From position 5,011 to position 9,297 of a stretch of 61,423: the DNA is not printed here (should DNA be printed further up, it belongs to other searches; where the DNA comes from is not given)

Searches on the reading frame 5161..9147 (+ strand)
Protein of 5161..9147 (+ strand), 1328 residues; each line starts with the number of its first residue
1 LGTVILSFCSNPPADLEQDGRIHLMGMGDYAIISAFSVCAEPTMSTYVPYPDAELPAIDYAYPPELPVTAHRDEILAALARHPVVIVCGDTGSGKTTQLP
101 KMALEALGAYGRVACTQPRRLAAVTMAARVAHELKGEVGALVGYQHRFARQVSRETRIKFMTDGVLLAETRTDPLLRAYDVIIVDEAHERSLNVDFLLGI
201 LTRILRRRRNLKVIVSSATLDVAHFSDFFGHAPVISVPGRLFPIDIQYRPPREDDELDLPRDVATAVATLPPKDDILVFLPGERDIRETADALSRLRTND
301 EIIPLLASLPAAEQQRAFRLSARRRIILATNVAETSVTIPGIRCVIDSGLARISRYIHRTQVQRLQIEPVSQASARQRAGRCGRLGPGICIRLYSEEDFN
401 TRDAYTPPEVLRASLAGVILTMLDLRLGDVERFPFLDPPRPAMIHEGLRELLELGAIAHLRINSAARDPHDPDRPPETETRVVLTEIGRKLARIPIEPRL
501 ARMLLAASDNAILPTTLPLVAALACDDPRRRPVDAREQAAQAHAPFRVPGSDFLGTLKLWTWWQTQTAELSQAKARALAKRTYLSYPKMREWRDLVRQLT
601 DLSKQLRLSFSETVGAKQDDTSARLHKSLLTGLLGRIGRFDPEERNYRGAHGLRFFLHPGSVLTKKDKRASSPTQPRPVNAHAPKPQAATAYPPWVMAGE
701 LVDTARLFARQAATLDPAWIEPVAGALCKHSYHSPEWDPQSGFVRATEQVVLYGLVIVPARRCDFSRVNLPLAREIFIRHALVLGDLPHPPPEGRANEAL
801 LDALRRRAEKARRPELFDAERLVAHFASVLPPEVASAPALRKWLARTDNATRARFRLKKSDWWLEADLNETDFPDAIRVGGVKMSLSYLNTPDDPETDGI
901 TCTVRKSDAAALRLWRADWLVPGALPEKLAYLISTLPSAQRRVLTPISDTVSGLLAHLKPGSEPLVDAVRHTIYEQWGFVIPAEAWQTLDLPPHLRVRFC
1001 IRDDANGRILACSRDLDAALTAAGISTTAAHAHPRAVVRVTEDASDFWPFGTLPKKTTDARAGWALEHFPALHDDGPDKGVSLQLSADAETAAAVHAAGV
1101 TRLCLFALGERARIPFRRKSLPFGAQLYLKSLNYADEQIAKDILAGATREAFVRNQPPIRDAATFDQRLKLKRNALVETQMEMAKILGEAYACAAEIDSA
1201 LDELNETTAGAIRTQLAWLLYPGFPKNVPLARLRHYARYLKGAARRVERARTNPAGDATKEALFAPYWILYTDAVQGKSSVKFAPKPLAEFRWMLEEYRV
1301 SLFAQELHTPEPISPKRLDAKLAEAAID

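Call 40: search_protein_families(library=pfam, proteins=[window:5161-9147:+], max_evalue=0.001)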
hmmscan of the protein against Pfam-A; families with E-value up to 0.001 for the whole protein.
window:5161-9147:+ (1328 aa): 7 families
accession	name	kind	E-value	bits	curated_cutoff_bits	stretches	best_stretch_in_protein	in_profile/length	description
PF11898.13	DUF3418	-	1.6e-132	443.6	25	1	741-1323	2-581/582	Domain of unknown function (DUF3418)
PF07717.22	OB_NTP_bind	-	3.8e-13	49.8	29.5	1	625-726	1-82/83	Oligonucleotide/oligosaccharide-binding (OB)-fold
PF00270.35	DEAD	-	1.8e-10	41.2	26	1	74-221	6-161/167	DEAD/DEAH box helicase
PF00271.37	Helicase_C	-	2.7e-10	40.9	23.5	1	272-386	14-110/110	Helicase conserved C-terminal domain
PF21010.2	HA2_C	-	6.9e-07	30.1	21.3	1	497-547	1-48/77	Helicase associated domain (HA2), ratchet-like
PF13245.12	AAA_19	-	3.5e-06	27.7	25.1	1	75-191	4-103/134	AAA domain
PF13401.12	AAA_22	-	7e-05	23.6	27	1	84-215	7-120/130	AAA domain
